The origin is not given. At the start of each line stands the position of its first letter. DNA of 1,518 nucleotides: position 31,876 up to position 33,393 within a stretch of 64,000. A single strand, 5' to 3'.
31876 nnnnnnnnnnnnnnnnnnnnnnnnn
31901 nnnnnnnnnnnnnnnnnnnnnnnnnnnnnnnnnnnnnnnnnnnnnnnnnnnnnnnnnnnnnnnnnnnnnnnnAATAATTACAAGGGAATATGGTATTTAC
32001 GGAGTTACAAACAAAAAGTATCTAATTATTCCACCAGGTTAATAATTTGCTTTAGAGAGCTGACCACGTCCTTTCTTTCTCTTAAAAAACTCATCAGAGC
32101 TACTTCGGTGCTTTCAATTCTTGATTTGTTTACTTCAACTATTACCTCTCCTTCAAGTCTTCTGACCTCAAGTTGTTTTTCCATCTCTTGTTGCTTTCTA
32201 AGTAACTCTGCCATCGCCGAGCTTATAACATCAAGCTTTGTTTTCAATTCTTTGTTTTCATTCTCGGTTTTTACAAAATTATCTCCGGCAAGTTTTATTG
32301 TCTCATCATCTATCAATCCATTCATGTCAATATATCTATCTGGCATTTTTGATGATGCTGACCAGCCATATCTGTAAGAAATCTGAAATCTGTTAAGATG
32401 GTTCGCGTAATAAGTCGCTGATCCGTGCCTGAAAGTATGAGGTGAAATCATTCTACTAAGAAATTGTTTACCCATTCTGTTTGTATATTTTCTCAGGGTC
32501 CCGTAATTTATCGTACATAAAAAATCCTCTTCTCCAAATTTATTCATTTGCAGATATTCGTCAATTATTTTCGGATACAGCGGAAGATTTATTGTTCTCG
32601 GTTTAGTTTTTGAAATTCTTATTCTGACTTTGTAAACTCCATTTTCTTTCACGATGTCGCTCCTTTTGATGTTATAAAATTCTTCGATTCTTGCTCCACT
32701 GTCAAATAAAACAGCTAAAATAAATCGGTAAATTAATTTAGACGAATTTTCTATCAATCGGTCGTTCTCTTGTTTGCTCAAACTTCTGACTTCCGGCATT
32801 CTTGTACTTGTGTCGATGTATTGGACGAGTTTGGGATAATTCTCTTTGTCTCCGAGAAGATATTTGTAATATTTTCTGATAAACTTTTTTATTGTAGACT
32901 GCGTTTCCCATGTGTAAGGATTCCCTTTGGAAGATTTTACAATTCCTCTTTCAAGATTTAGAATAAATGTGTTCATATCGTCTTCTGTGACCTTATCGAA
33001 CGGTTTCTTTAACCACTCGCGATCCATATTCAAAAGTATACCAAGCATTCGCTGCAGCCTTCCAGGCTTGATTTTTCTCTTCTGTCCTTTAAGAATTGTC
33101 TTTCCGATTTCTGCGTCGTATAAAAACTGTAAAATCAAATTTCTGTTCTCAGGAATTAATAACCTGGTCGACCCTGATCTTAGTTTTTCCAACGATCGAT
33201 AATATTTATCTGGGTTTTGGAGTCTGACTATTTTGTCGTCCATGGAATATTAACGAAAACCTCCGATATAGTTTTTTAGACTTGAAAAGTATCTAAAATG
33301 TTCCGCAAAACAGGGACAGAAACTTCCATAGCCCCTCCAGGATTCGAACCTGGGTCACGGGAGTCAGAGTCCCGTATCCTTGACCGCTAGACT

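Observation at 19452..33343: tRNA-Gln-targeted integrated element bounded by an exact 16-bp direct repeat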

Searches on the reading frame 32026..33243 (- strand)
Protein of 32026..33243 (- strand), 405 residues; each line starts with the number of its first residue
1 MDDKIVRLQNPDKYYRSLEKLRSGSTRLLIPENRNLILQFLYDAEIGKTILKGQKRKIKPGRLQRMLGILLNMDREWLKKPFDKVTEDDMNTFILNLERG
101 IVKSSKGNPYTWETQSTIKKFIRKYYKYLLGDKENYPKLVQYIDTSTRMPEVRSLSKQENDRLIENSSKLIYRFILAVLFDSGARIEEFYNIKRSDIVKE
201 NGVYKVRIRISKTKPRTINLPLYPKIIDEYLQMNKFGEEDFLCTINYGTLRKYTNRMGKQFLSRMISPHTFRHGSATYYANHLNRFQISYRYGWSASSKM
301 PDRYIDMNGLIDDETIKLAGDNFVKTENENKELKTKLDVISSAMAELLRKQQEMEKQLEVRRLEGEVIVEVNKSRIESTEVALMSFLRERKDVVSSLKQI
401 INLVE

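Call 9: search_protein_families(library=pfam, proteins=[window:32026-33243:-], max_evalue=0.01)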
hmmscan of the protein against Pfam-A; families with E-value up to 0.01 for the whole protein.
window:32026-33243:- (405 aa): 1 family
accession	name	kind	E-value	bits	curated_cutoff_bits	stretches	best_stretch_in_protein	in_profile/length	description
PF00589.27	Phage_integrase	-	9.9e-10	38.9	27.1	1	155-307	3-168/172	Phage integrase family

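Call 11: find_encoding_contigs(protein=window:32026-33243:-, flank=10000, max_places=10)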
Protein window:32026-33243:- (405 aa): 3 contigs read that carry it; 2 places shown.
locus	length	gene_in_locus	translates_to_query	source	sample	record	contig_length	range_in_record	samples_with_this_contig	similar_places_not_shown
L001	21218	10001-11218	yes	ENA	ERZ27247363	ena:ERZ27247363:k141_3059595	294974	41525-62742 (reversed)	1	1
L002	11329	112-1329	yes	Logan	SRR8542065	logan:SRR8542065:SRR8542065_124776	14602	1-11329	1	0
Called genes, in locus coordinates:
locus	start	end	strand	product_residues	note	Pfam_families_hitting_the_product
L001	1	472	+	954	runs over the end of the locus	PF02463:SMC_N, PF13175:AAA_15, PF13304:AAA_21 (weak), PF13476:AAA_23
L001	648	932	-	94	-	-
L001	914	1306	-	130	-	-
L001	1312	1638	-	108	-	-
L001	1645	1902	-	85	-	-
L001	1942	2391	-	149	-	-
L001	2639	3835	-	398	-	-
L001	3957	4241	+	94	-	PF24434:DUF7557 (weak)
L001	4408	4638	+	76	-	PF21748:UPF0150 (weak), PF15919:HicB_lk_antitox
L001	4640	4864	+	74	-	PF07927:HicA_toxin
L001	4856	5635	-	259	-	PF01261:AP_endonuc_2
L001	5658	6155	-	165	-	-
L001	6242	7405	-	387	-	PF01751:Toprim (weak), PF13155:Toprim_2 (faint), PF13662:Toprim_4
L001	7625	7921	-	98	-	PF01918:Alba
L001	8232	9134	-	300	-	-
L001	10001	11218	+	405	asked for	PF00589:Phage_integrase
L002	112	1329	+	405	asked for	PF00589:Phage_integrase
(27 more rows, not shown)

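Call 19: find_homologous_proteins(query=window:32026-33243:-, max_evalue=0.00001)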
Query window:32026-33243:- (405 aa): 394 proteins with E <= 0.00001 among 3559 candidates; the best 120 are listed.
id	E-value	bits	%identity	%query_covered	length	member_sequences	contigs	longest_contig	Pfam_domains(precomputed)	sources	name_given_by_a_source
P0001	7.5e-262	886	100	100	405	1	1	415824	PF00589.28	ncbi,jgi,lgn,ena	ncbi:MAG: tyrosine-type recombinase/integrase [Candidatus Pacearchaeota archaeon]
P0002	3.6e-225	765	84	100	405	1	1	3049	PF00589.28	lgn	-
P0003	8.2e-218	741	80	100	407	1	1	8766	PF00589.28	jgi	jgi:integrase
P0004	3.3e-217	739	81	100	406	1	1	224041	PF00589.28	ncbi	ncbi:MAG: site-specific integrase [archaeon]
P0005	1.6e-216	737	81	100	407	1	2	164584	PF00589.28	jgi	jgi:integrase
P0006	8.3e-216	735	80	100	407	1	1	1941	PF00589.28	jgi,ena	-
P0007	2.0e-214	730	80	100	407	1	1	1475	PF00589.28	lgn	-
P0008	2.5e-214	730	80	100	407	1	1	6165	PF00589.28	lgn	-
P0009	4.9e-214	729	80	100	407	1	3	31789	PF00589.28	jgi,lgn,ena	-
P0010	8.9e-214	728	79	100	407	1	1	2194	PF00589.28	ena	-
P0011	6.4e-213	725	79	100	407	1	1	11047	PF00589.28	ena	-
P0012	8.4e-213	725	79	100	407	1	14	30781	PF00589.28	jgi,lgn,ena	-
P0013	9.5e-213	724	79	100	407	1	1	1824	PF00589.28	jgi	jgi:integrase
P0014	2.4e-212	723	79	100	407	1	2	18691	PF00589.28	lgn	-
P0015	2.9e-211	720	78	100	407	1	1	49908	PF00589.28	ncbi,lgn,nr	ncbi:MAG: site-specific integrase [archaeon]|nr:site-specific integrase [archaeon]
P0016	7.7e-211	718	78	100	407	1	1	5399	PF00589.28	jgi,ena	-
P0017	1.1e-210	718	78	100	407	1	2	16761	PF00589.28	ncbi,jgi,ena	-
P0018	4.7e-210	716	78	100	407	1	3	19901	PF00589.28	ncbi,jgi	jgi:integrase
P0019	1.6e-208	711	78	100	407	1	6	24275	PF00589.28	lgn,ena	-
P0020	3.5e-208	709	76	100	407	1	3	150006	PF00589.28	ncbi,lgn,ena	-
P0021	4.2e-208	709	78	100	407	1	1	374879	PF00589.28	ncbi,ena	-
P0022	4.3e-206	703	77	100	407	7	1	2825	PF00589.28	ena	-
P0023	1.1e-205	701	77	100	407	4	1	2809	PF00589.28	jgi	-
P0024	1.9e-205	700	76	100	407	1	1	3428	PF00589.28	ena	-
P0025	3.0e-204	696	74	100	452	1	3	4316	PF00589.28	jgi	-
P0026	1.0e-201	688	72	100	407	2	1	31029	PF00589.28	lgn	-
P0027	4.1e-188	643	68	100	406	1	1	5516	PF00589.28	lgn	-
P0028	1.1e-176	606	66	100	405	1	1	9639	PF00589.28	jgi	-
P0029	9.6e-138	478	54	98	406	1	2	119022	PF00589.28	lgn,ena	-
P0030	2.2e-135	470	54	97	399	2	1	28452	PF00589.28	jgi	-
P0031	2.5e-133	463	54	99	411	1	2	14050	PF00589.28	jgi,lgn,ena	jgi:integrase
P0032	1.0e-131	458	52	96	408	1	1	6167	PF00589.28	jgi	jgi:integrase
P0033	2.9e-130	453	80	63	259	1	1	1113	PF00589.28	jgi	jgi:hypothetical protein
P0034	1.4e-121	424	52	90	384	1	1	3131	PF00589.28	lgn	-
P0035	5.6e-116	406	48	97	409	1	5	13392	PF00589.28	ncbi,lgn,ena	ncbi:MAG: site-specific integrase [Nanoarchaeota archaeon]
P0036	9.4e-115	402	49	96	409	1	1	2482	PF00589.28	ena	-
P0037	6.9e-110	386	78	53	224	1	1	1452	PF00589.28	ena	-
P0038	4.0e-95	337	53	74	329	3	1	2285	PF00589.28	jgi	-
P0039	5.3e-92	327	43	96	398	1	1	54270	PF00589.28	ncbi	-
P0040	2.6e-86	308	46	86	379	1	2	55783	PF00589.28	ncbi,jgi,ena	-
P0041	2.5e-84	302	43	88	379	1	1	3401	PF00589.28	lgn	-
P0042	2.2e-81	292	44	83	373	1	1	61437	PF00589.28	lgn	-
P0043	1.3e-78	283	44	82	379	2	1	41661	PF00589.28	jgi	-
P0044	2.9e-78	282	44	84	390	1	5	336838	PF00589.28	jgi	-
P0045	2.0e-77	279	43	82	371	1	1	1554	PF00589.28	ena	-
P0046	4.8e-77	278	43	80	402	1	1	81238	PF00589.28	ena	-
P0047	7.9e-77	277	38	93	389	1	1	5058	PF00589.28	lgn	-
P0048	1.5e-76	276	45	79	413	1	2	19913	PF00589.28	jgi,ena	-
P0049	8.9e-76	274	42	79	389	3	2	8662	PF00589.28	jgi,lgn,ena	-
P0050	6.9e-75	271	40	86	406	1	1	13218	PF00589.28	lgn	-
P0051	3.9e-74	268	38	94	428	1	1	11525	PF00589.28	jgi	jgi:integrase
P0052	9.3e-74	267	41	80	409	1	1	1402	PF00589.28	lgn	-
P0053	2.0e-73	266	45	71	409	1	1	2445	PF00589.28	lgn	-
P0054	2.8e-73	265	43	84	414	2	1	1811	PF00589.28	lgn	-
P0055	5.4e-73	265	40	83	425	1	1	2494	PF00589.28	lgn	-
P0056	7.9e-73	264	41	78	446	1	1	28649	PF00589.28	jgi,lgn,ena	-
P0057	1.1e-72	263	40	83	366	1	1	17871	PF00589.28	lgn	-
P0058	1.3e-71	260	42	84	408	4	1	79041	PF00589.28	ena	-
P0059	1.8e-71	259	39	85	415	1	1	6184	PF00589.28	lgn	-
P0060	1.9e-71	259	43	80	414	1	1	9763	PF00589.28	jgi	-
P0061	2.0e-71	259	41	82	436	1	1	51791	PF00589.28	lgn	-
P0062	2.4e-71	259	39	86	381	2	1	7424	PF00589.28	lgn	-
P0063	3.1e-71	259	39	85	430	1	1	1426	PF00589.28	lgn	-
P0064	3.9e-71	258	40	83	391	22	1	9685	PF00589.28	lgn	-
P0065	4.2e-71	258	42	81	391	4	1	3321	PF00589.28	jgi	-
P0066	4.8e-71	258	43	82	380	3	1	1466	PF00589.28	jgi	jgi:site-specific recombinase XerD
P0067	5.6e-71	258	41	83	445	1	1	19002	PF00589.28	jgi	-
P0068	7.5e-71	257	40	87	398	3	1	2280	PF00589.28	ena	-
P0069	8.9e-71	257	41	86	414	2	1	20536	PF00589.28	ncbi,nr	ncbi:site-specific integrase [bacterium]|nr:site-specific integrase [bacterium]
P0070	9.8e-71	257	39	88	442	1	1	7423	PF00589.28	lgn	-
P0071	1.4e-70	257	42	81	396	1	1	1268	PF00589.28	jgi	-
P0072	2.0e-70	256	42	83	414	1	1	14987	PF00589.28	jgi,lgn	-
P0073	2.1e-70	256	40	78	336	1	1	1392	PF00589.28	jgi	jgi:site-specific recombinase XerD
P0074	2.6e-70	256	43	78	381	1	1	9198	PF00589.28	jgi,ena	-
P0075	2.8e-70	256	42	80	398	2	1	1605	PF00589.28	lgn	-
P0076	4.1e-70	255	42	77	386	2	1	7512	PF00589.28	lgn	-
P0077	4.2e-70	255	39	83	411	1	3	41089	PF00589.28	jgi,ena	-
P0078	5.5e-70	255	41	83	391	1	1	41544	PF00589.28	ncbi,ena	-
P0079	5.5e-70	255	42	79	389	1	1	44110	PF00589.28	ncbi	-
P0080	1.5e-69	253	38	97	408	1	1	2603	PF00589.28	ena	-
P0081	1.5e-69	253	39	85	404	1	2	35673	PF00589.28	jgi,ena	-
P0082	2.0e-69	253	39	86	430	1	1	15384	PF00589.28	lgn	-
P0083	2.2e-69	253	38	83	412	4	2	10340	PF00589.28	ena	-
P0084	5.2e-69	251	37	98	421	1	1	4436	PF00589.28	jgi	-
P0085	7.2e-69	251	43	77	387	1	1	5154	PF00589.28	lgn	-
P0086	7.3e-69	251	39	86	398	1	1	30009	PF00589.28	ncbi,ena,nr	ncbi:MAG: tyrosine-type recombinase/integrase [Planctomycetes bacterium]|nr:tyrosine-type recombinas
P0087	1.0e-68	250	39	83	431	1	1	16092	PF00589.28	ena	-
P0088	1.0e-68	250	38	90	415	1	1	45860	PF00589.28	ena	-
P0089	1.0e-68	250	40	85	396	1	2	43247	PF00589.28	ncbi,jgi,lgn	-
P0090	1.1e-68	250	38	92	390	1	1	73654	PF00589.28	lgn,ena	-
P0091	1.2e-68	250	42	78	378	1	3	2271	PF00589.28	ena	-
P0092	1.4e-68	250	37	97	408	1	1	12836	PF00589.28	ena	-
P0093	1.7e-68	250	40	86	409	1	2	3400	PF00589.28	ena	-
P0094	4.3e-68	248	43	81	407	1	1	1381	PF00589.28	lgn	-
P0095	4.5e-68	248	35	99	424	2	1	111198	PF00589.28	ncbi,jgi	ncbi:MAG: site-specific integrase [bacterium]|jgi:integrase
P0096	4.9e-68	248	40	84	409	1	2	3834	PF00589.28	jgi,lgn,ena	-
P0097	6.5e-68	248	42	79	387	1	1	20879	PF00589.28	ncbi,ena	-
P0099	7.2e-68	248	40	83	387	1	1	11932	PF00589.28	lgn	-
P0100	1.0e-67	247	40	82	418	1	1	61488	PF00589.28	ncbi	-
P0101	1.3e-67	247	37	91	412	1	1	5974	PF00589.28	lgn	-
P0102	1.3e-67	247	41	81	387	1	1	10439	PF00589.28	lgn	-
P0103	1.9e-67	246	40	85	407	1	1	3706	PF00589.28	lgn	-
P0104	2.1e-67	246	40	88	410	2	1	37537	PF00589.28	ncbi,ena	-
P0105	2.2e-67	246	37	90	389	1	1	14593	PF00589.28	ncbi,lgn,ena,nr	ncbi:MAG: site-specific integrase [Candidatus Marinimicrobia bacterium]|nr:site-specific integrase [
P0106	3.6e-67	245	36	87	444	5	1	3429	PF00589.28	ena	-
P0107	3.7e-67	245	43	71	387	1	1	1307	PF00589.28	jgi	jgi:site-specific recombinase XerD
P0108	4.5e-67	245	40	81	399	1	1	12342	PF00589.28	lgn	-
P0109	4.7e-67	245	39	86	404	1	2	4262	PF00589.28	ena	-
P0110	5.3e-67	245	38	83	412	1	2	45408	PF00589.28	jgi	jgi:site-specific recombinase XerD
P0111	5.5e-67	245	40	84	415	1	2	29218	PF13495.13,PF00589.28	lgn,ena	-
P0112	6.1e-67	245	38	86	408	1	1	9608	PF00589.28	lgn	-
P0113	6.5e-67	245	38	79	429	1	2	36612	PF00589.28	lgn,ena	-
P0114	8.0e-67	244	37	89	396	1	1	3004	PF00589.28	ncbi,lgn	-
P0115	8.2e-67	244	38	92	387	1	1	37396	PF00589.28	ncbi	ncbi:MAG: site-specific integrase [Candidatus Woesearchaeota archaeon]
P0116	8.4e-67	244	39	86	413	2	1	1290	PF00589.28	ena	-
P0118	8.8e-67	244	37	86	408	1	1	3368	PF00589.28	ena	-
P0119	8.9e-67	244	41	78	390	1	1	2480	PF13495.13,PF00589.28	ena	-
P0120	9.8e-67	244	41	81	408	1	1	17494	PF00589.28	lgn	-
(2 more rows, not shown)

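Call 21: find_encoding_contigs(protein=P0004, flank=10000, max_places=3)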
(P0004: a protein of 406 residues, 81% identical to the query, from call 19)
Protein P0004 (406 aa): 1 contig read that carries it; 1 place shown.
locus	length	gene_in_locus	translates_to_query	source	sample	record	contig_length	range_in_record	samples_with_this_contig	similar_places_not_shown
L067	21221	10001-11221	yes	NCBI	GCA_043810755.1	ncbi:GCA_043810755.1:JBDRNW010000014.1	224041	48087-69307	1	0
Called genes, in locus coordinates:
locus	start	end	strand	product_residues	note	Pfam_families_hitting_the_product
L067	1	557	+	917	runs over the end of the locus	PF01326:PPDK_N, PF00391:PEP-utilizers, PF02896:PEP-utilizers_C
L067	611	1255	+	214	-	-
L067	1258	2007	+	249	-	-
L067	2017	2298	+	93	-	PF04010:DUF357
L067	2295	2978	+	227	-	PF00696:AA_kinase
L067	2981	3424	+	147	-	PF01876:RNase_P_p30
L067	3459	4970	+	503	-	PF01409:tRNA-synt_2d, PF00587:tRNA-synt_2b (weak)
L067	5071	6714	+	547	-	PF03483:B3_4 (weak), PF03484:B5, PF17759:tRNA_synthFbeta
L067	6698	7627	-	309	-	PF01408:GFO_IDH_MocA, PF02894:GFO_IDH_MocA_C, PF22725:GFO_IDH_MocA_C3 (weak)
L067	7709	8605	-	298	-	-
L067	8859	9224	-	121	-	-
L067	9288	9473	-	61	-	-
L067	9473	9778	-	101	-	-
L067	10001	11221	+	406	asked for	PF00589:Phage_integrase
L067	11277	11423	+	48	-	-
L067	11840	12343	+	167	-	-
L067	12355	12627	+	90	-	-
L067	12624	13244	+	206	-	PF10668:Phage_terminase (faint), PF13384:HTH_23 (weak), PF06056:Terminase_5 (weak), PF13518:HTH_28 (weak), PF13551:HTH_29 (weak)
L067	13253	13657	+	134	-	-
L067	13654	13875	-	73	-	-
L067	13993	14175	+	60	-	-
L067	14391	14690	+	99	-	-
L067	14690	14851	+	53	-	-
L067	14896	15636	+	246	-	PF01135:PCMT, PF01209:Ubie_methyltran, PF05175:MTS, PF06325:PrmA, PF13489:Methyltransf_23, PF13847:Methyltransf_31, PF08241:Methyltransf_11, PF08242:Methyltransf_12, +5 more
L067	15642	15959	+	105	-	-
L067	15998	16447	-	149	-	-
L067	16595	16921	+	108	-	PF00352:TBP (weak)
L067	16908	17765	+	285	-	PF04014:MazE_antitoxin (weak)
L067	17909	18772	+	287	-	PF00589:Phage_integrase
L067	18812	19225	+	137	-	-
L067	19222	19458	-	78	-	-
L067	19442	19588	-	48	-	-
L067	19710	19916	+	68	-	-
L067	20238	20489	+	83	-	-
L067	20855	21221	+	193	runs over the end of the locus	-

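Call 22: find_encoding_contigs(protein=P0005, flank=10000, max_places=3)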
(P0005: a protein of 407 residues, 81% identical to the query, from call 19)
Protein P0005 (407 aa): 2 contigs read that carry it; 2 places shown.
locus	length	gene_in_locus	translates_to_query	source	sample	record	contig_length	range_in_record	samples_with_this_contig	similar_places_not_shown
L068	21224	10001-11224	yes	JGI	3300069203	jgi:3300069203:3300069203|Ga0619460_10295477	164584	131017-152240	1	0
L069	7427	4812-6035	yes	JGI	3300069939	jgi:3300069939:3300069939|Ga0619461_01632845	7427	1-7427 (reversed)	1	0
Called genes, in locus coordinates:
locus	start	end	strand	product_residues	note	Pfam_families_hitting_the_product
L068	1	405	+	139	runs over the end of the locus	-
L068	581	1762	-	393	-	PF03215:Rad17, PF05496:RuvB_N, PF13401:AAA_22 (faint), PF00004:AAA, PF00910:RNA_helicase (faint), PF13173:AAA_14 (weak), PF21960:RCF1-5-like_lid (weak)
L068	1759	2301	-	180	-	-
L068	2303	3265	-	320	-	PF05496:RuvB_N (faint), PF00004:AAA, PF13173:AAA_14 (weak), PF13177:DNA_pol3_delta2, PF25361:AAA_lid_RFC1 (weak), PF08542:Rep_fac_C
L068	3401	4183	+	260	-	PF01925:TauE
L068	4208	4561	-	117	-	-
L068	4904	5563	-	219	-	PF00730:HhH-GPD, PF00633:HHH (weak)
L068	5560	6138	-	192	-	PF06130:PTAC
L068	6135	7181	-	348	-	PF00871:Acetate_kinase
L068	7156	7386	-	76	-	PF09834:DUF2061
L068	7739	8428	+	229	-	-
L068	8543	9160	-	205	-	PF09335:VTT_dom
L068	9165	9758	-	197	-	PF02457:DAC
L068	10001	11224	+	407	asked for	PF00589:Phage_integrase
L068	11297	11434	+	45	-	-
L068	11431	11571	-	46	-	-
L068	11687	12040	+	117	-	-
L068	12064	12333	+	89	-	-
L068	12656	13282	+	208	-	-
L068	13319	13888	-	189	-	-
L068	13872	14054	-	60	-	-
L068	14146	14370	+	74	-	PF01022:HTH_5 (faint)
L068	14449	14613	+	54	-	-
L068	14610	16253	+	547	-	PF02384:N6_Mtase, PF07669:Eco57I, PF20473:MmeI_Mtase, PF22837:M_Eco57I_C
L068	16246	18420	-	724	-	PF03235:GmrSD_N, PF07510:GmrSD_C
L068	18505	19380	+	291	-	PF14022:DUF4238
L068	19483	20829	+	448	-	-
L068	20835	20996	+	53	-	-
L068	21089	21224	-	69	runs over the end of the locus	-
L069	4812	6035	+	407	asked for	PF00589:Phage_integrase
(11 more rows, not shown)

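Call 23: find_encoding_contigs(protein=P0021, flank=10000, max_places=3)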
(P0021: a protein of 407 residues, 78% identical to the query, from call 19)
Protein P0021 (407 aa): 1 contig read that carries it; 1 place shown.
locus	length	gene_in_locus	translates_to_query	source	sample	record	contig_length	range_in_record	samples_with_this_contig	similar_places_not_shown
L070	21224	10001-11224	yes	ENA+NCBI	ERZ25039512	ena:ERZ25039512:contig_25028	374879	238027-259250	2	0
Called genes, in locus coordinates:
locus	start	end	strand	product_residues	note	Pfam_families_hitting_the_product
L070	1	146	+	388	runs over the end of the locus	PF00438:S-AdoMet_synt_N, PF02772:S-AdoMet_synt_M, PF02773:S-AdoMet_synt_C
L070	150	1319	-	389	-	PF05496:RuvB_N, PF05673:DUF815 (faint), PF20720:nSTAND3 (faint), PF13173:AAA_14 (weak), PF00004:AAA, PF07728:AAA_5 (weak), PF25361:AAA_lid_RFC1 (weak), PF21960:RCF1-5-like_lid, +1 more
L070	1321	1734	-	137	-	PF00293:NUDIX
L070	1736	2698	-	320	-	PF05496:RuvB_N (weak), PF00004:AAA, PF13173:AAA_14 (weak), PF13177:DNA_pol3_delta2, PF25361:AAA_lid_RFC1 (weak), PF08542:Rep_fac_C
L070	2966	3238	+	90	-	-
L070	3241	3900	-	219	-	PF00730:HhH-GPD, PF00633:HHH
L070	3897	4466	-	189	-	PF06130:PTAC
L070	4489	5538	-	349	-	PF00871:Acetate_kinase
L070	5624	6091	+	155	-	-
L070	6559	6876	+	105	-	PF00300:His_Phos_1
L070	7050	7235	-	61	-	-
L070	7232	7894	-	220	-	-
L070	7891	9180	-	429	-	PF13353:Fer4_12, PF04055:Radical_SAM, PF13186:SPASM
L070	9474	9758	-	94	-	-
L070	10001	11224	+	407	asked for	PF00589:Phage_integrase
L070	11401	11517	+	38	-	-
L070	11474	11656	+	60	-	-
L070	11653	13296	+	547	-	-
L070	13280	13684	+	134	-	-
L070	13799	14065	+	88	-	-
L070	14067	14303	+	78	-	-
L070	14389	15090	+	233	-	-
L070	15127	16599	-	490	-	PF01428:zf-AN1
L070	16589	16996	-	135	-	PF00293:NUDIX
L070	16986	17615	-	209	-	PF02834:LigT_PEase (faint), PF13563:2_5_RNA_ligase2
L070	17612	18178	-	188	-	PF00485:PRK, PF13238:AAA_18 (weak)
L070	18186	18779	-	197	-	PF04011:LemA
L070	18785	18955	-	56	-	-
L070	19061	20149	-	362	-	PF12869:tRNA_anti-like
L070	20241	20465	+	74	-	PF01022:HTH_5 (weak), PF01978:TrmB (faint)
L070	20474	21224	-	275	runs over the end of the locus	PF07760:DUF1616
